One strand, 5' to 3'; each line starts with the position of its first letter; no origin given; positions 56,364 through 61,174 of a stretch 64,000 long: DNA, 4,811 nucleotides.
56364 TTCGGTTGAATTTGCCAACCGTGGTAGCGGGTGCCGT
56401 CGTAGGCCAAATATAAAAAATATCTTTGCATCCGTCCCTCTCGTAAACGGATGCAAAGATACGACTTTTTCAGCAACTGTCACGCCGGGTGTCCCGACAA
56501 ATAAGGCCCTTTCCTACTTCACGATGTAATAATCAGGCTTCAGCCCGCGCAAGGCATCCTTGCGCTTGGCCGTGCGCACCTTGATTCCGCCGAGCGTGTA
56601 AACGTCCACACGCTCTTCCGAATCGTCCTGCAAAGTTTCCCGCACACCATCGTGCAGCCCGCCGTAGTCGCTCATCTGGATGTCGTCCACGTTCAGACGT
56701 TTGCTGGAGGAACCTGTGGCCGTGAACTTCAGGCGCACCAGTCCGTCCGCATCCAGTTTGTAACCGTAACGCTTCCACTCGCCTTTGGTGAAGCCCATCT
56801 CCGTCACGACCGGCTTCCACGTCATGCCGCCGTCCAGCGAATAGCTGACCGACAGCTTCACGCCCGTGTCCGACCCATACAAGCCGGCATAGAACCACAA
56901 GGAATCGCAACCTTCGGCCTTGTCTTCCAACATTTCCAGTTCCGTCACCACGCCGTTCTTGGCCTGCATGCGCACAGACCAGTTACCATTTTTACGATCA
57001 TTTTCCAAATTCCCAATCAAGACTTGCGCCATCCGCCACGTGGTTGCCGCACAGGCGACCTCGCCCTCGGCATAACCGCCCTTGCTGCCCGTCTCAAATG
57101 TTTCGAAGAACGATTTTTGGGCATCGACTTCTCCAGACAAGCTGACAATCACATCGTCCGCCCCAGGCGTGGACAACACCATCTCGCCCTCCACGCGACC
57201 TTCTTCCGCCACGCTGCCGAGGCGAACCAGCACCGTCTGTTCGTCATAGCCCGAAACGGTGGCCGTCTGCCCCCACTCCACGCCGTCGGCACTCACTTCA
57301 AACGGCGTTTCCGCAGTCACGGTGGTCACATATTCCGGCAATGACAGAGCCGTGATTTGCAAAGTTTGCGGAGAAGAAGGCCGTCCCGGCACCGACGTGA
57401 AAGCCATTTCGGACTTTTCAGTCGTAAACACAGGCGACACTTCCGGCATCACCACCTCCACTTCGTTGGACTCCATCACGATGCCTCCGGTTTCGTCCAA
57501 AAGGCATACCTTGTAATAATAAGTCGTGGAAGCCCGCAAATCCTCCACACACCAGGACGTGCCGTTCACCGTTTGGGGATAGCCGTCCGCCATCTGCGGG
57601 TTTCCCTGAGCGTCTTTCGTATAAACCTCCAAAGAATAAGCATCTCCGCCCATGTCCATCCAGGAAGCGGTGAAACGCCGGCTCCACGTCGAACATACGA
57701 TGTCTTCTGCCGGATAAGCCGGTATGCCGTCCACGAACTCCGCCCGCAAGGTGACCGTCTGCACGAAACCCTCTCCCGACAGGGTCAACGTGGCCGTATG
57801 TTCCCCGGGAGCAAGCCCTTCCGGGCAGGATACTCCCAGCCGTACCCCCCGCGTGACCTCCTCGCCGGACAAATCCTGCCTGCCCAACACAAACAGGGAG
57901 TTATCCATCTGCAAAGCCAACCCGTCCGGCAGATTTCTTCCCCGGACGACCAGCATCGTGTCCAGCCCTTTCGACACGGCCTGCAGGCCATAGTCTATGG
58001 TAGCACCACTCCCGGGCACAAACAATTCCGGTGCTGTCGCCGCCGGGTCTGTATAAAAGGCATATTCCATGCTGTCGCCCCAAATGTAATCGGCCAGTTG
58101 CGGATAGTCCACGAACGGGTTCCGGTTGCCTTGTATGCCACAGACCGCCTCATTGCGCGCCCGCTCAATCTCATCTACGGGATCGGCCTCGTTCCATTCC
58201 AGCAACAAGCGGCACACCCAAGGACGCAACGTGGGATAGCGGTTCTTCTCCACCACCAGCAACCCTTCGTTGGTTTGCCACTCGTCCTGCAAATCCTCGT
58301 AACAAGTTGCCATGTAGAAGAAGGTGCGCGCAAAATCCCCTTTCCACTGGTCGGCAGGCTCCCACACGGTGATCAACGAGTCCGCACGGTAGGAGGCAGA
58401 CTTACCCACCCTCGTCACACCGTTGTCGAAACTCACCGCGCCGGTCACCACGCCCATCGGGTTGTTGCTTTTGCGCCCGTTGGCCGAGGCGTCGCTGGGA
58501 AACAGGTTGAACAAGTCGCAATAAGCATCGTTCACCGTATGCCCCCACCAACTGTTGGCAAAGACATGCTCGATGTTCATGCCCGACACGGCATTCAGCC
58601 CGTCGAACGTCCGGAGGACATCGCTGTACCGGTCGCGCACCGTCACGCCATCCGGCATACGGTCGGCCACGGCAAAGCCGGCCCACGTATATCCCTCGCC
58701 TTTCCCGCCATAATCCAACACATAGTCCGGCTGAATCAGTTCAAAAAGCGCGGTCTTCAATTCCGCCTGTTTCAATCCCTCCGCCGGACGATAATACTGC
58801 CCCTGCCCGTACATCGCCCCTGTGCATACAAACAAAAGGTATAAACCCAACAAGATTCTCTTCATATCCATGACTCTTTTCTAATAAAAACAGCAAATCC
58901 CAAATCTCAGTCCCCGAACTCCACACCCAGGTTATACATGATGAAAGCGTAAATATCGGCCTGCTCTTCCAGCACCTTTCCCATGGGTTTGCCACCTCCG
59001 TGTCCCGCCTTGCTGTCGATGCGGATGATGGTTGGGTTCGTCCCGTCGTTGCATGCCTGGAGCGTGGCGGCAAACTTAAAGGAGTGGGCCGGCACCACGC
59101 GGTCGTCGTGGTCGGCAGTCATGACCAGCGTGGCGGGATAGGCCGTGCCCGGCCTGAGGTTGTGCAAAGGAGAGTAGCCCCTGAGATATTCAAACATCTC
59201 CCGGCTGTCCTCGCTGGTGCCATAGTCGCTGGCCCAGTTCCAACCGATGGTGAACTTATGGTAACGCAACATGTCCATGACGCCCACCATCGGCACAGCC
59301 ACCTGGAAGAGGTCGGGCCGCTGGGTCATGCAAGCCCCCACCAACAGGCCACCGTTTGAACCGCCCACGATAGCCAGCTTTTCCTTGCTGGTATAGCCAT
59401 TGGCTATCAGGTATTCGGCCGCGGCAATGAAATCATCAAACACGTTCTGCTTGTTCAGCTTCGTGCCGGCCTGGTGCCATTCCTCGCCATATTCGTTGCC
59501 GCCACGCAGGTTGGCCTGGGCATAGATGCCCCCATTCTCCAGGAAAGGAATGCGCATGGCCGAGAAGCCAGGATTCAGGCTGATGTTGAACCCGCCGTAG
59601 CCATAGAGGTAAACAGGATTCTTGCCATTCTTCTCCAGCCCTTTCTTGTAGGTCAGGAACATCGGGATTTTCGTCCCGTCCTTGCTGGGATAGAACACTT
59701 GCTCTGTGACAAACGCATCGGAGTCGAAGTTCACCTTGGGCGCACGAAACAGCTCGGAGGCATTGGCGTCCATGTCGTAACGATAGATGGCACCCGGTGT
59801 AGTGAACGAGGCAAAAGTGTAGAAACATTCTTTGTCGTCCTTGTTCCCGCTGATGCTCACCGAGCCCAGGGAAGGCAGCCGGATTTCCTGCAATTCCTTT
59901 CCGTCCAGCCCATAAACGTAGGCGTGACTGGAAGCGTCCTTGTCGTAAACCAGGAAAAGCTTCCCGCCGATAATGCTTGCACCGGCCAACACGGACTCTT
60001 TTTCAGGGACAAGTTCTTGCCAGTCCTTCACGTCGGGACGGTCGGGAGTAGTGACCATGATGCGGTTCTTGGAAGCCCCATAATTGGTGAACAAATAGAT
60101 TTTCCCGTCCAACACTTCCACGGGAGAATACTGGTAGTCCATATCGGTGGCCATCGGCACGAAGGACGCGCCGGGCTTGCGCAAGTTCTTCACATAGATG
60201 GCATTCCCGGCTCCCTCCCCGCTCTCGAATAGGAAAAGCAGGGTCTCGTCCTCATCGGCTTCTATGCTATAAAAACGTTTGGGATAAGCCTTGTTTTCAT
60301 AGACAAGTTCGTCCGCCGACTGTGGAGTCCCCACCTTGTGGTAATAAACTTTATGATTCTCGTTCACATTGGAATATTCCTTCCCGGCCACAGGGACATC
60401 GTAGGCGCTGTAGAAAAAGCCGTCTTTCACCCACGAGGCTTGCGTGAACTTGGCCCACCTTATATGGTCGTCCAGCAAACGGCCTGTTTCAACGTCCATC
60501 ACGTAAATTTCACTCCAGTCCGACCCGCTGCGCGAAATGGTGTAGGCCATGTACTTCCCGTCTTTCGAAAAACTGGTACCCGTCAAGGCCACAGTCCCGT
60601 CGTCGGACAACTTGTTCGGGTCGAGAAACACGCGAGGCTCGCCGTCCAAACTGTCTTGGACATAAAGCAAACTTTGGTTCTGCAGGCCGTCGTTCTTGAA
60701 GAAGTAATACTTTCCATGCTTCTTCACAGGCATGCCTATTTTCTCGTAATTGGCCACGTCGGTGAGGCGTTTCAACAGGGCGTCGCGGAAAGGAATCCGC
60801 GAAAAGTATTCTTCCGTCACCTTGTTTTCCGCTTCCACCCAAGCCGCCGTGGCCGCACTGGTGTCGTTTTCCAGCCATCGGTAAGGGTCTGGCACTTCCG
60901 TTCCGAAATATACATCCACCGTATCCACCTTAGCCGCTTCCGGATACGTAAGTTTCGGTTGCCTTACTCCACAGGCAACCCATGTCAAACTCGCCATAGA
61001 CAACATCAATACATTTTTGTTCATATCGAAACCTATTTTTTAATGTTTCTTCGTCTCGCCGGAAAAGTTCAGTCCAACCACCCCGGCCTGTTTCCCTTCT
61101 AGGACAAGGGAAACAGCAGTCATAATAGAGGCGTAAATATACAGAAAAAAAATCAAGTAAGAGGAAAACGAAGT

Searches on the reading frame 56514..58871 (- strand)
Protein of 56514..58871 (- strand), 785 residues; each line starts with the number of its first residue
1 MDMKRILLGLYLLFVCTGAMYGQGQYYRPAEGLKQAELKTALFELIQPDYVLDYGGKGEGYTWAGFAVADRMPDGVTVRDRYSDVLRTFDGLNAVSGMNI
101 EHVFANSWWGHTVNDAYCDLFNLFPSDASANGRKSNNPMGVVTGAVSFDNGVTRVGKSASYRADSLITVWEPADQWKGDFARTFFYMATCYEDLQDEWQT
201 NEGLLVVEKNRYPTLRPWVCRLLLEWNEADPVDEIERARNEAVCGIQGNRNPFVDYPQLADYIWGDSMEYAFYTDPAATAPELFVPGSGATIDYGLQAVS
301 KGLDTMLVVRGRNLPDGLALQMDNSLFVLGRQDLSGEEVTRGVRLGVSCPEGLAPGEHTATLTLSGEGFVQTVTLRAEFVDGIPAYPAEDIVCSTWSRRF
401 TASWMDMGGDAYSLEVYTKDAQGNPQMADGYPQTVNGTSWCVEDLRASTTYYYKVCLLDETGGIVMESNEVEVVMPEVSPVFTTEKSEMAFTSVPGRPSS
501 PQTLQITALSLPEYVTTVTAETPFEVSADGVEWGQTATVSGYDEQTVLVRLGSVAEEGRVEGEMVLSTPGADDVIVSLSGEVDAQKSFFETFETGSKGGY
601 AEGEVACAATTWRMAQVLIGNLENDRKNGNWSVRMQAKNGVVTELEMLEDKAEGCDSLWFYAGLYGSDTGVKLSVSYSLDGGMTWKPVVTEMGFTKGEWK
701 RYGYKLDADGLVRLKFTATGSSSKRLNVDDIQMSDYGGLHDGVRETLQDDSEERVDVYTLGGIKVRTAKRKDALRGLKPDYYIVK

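Call 60: search_protein_families(library=pfam, proteins=[window:56514-58871:-], max_evalue=0.00001)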
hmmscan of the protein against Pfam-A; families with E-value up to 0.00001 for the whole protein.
window:56514-58871:- (785 aa): 1 family
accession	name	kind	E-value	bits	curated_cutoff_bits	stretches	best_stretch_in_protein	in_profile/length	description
PF04231.19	Endonuclease_1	-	1.7e-42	146.2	25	1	94-257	71-234/235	Endonuclease I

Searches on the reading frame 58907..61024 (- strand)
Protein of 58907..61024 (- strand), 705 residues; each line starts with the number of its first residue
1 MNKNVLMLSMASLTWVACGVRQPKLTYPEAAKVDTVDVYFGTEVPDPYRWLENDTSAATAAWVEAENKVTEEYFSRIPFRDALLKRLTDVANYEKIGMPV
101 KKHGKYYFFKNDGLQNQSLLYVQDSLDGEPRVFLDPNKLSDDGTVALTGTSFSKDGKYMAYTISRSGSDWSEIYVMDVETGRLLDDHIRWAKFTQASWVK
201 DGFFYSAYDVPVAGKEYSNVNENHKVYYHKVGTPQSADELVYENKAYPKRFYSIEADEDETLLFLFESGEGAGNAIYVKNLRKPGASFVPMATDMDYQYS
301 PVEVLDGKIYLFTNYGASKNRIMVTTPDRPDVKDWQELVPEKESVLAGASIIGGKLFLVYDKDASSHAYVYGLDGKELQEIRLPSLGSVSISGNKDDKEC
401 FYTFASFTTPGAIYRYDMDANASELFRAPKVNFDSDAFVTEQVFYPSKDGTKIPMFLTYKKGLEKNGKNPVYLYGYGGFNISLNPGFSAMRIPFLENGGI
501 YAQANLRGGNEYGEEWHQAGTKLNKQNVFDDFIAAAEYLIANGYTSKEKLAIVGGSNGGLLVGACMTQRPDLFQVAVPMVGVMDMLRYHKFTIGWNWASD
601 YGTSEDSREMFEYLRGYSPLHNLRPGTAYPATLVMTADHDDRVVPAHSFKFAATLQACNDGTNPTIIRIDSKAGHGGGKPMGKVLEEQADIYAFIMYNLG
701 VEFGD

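Call 60: search_protein_families(library=pfam, proteins=[window:58907-61024:-], max_evalue=0.00001)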
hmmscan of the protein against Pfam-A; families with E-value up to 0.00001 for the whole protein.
window:58907-61024:- (705 aa): 2 families
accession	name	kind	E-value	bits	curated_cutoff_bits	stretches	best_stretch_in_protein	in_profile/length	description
PF02897.21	Peptidase_S9_N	-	2.8e-115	385.9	24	1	28-427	1-412/414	Prolyl oligopeptidase, N-terminal beta-propeller domain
PF00326.27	Peptidase_S9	-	2.7e-66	223.6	22.6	1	487-700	3-211/213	Prolyl oligopeptidase family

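Call 65: list_cluster_members(proteins=[window:58907-61024:-, window:27256-29790:-, window:25255-27165:+, window:35966-36949:-, window:53148-54227:+, window:51619-53136:+, window:49152-50333:-, window:45752-47035:-, window:54681-55598:-, window:17552-20998:+])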
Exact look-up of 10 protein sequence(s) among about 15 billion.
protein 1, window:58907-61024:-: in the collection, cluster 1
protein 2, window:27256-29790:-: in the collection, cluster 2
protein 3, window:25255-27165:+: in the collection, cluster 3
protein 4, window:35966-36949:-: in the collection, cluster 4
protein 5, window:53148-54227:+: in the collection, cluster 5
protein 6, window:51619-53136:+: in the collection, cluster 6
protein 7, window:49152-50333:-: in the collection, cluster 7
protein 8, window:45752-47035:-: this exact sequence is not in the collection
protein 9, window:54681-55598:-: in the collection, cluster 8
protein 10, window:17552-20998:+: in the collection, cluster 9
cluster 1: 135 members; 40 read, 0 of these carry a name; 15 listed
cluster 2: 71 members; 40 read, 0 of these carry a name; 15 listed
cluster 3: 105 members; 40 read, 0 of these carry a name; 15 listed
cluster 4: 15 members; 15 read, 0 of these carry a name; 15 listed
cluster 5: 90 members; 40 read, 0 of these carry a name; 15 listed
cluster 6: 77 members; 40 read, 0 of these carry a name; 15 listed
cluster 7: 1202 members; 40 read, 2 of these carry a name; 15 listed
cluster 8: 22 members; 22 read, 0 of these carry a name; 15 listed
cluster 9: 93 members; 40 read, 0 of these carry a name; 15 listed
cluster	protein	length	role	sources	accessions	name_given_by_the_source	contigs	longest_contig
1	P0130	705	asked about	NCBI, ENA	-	-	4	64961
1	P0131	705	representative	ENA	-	-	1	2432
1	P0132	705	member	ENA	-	-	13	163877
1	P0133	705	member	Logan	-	-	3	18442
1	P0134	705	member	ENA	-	-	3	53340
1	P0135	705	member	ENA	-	-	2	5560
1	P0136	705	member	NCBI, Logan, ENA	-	-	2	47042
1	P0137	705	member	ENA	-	-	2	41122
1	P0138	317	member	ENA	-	-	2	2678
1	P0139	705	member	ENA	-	-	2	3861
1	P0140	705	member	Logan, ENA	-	-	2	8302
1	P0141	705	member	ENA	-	-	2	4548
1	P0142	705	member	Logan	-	-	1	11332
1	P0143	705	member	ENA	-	-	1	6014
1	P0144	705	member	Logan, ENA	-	-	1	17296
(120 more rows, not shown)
